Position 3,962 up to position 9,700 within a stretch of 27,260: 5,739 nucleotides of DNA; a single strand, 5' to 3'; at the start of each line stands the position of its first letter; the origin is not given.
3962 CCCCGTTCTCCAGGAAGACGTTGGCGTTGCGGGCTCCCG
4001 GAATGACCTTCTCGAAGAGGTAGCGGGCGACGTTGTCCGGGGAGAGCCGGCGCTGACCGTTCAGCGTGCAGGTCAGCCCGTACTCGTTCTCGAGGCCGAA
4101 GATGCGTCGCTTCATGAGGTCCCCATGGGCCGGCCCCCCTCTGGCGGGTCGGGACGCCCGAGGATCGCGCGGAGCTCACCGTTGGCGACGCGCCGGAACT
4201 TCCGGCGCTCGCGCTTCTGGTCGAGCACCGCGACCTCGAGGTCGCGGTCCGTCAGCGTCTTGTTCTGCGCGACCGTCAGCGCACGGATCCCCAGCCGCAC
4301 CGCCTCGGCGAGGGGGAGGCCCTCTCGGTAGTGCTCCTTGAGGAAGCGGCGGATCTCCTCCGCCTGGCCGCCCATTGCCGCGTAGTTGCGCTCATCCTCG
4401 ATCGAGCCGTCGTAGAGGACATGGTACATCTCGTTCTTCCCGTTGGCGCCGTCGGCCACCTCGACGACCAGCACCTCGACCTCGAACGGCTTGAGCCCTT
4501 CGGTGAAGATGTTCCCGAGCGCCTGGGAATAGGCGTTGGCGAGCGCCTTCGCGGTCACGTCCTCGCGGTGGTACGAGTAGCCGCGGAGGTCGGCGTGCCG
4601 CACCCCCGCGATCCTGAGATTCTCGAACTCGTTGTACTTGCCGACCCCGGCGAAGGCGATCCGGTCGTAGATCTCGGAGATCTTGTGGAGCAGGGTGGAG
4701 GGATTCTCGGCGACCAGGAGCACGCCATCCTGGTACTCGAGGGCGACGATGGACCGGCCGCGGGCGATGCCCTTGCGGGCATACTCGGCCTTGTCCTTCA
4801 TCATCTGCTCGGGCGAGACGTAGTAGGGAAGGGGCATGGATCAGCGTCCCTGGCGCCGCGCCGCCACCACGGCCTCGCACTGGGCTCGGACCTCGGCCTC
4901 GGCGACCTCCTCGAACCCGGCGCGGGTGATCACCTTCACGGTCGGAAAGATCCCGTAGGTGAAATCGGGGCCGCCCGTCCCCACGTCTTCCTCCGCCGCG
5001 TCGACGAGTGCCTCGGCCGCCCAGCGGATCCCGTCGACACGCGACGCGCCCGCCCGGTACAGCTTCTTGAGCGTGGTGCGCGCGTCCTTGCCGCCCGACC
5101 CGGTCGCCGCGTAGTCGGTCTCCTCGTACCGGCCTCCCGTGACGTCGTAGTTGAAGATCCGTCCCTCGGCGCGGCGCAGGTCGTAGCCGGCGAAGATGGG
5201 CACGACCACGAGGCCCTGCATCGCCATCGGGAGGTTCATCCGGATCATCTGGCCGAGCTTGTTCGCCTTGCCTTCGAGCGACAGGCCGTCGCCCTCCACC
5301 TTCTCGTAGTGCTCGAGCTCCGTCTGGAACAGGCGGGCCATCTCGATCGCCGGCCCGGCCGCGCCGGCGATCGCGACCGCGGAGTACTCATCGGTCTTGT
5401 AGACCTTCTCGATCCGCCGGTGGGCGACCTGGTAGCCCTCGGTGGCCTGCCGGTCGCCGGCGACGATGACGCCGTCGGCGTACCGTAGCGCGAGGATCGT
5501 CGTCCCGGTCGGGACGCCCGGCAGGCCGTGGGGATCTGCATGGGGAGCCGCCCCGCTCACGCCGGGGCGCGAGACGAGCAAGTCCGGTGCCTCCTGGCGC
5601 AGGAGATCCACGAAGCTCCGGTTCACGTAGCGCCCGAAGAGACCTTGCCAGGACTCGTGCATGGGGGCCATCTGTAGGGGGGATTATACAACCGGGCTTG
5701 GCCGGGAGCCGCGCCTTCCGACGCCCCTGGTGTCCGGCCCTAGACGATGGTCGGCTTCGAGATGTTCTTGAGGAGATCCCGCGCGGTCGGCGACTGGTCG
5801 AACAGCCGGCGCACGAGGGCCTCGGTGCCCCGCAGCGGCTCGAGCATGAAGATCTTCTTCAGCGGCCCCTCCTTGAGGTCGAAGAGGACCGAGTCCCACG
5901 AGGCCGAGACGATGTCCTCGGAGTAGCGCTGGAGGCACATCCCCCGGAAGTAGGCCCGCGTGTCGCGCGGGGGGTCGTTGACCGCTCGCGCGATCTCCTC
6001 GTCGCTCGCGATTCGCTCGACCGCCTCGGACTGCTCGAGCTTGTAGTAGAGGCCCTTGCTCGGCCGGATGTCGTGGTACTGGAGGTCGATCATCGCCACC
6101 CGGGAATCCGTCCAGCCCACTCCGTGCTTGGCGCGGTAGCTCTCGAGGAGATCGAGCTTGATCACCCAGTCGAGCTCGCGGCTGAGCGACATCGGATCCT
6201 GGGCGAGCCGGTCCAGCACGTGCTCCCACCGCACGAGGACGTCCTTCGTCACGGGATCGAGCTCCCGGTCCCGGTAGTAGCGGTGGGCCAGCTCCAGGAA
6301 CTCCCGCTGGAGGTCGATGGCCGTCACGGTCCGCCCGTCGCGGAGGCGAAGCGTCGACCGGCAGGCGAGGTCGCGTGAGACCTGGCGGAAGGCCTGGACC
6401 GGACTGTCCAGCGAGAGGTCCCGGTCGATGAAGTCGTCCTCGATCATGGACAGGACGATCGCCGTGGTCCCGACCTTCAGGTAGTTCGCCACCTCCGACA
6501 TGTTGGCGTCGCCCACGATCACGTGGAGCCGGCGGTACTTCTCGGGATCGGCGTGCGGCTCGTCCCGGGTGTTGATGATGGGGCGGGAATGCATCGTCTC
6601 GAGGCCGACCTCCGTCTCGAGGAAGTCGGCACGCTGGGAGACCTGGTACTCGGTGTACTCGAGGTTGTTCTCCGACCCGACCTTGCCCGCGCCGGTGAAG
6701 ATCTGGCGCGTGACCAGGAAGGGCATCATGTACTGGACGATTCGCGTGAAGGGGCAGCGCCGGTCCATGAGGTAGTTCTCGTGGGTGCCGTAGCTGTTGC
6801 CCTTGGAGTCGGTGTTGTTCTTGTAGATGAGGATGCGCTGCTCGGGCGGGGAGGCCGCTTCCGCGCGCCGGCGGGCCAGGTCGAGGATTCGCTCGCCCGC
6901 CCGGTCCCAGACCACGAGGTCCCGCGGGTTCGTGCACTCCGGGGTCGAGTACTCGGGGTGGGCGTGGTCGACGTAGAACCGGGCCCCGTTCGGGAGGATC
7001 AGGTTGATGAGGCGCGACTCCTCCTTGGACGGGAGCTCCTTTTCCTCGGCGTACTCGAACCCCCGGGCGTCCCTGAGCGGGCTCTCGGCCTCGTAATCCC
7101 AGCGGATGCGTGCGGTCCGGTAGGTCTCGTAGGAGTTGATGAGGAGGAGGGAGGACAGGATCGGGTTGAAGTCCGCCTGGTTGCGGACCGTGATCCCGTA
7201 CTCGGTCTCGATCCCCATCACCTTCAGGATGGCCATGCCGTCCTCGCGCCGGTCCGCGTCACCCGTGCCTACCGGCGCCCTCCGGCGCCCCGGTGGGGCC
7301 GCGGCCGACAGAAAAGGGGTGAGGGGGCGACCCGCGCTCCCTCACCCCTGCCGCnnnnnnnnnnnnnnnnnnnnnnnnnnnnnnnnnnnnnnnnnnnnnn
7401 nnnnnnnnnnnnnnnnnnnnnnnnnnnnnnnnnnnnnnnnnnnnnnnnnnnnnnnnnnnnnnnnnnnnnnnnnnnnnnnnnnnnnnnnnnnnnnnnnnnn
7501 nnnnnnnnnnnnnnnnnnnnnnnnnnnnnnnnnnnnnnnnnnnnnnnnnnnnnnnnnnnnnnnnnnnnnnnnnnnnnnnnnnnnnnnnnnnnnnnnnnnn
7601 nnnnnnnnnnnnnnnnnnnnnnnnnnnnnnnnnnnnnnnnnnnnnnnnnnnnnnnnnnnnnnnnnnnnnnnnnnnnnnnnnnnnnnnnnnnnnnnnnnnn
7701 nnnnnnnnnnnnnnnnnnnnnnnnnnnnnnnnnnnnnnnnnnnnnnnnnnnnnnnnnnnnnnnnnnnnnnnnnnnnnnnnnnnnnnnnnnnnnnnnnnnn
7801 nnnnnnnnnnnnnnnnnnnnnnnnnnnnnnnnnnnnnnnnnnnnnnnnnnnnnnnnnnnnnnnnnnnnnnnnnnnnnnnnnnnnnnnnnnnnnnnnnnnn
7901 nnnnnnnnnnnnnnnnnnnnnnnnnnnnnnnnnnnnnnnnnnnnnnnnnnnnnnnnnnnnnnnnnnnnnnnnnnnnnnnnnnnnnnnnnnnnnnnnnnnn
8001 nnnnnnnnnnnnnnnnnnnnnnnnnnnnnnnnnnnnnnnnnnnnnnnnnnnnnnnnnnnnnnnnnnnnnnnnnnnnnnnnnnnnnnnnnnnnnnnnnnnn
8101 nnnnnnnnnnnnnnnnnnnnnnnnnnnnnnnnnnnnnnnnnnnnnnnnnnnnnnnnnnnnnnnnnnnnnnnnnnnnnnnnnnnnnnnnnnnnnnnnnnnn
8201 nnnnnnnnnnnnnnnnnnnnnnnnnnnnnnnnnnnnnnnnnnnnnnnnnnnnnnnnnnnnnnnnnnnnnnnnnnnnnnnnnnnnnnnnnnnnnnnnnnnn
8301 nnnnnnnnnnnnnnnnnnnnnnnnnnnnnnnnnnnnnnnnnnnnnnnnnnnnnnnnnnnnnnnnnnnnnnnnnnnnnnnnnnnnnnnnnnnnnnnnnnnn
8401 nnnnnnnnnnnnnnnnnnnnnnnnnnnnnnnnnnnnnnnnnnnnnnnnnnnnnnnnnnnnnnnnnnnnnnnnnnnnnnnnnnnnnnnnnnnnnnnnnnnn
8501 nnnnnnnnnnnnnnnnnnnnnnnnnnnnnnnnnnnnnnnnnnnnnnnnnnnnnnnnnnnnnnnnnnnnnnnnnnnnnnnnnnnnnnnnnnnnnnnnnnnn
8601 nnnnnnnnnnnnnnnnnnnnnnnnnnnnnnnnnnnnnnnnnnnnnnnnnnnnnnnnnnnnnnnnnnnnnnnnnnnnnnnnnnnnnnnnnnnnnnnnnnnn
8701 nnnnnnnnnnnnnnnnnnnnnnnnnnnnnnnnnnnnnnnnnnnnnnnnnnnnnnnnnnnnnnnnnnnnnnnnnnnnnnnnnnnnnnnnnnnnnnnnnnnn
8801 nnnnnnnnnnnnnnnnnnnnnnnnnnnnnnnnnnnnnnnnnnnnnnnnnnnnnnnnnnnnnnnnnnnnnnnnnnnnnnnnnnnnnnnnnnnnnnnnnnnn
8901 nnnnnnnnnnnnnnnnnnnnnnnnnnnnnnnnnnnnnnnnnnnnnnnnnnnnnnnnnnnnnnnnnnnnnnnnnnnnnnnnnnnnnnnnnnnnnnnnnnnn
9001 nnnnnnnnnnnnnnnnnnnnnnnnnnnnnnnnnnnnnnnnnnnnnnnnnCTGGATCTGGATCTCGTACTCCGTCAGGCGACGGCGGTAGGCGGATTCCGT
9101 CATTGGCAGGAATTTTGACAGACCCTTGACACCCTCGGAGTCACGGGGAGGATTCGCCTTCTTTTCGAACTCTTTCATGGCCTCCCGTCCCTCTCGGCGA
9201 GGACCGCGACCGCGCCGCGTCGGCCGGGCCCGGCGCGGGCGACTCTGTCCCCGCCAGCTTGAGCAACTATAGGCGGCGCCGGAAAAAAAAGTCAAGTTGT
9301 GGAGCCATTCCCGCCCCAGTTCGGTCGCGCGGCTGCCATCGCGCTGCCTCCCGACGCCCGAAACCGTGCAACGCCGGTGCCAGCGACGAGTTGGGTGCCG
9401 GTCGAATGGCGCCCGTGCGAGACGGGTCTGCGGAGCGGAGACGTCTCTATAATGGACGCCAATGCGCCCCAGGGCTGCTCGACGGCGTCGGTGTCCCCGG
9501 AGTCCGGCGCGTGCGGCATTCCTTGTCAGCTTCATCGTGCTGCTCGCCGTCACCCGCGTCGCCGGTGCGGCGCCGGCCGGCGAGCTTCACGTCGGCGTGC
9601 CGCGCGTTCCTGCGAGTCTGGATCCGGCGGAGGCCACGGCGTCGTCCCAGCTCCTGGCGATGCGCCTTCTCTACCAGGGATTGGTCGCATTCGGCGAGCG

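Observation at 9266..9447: Proteasomal ATPase appears to have a sigma54 promoter on top of a sigma70 promoter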

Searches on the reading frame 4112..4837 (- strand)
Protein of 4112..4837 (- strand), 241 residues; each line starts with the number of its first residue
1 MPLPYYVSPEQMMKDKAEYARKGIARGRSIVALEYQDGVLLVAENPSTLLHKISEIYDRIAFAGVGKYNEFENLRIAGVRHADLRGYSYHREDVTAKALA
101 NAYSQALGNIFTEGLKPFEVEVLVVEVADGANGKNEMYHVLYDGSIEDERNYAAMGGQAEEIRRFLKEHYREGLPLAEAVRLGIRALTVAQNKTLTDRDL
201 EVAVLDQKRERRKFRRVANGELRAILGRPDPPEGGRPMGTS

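Call 6: search_protein_families(library=pfam, proteins=[window:4112-4837:-])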
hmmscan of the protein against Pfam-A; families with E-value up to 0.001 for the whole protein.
window:4112-4837:- (241 aa): 1 family
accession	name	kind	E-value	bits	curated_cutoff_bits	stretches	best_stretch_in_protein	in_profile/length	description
PF00227.31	Proteasome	-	9.2e-24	84.6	22.4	1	25-204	2-188/189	Proteasome subunit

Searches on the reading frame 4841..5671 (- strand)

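Call 6: search_protein_families(library=pfam, proteins=[window:4841-5671:-])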
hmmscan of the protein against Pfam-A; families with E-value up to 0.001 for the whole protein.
window:4841-5671:- (276 aa): 1 family
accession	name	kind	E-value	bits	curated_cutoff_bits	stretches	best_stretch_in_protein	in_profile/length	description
PF00227.31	Proteasome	-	3.6e-35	121.8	22.4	1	54-234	2-182/189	Proteasome subunit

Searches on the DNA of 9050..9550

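Call 26: search_rna_families(source=window, start=9050, end=9550, threshold=evalue, max_evalue=5)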
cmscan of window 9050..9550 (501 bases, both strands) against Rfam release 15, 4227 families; matches with E-value up to 5: 2.
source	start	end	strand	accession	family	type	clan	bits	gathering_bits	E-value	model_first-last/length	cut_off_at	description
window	9199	9271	+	RF01383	GRIK4_3p_UTR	Gene;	-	15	38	2.7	1-94/94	no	GRIK4 3 prime UTR element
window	9337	9432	-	RF03009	malK-III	Cis-reg;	-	13.6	50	4.4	1-94/94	no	malK-III RNA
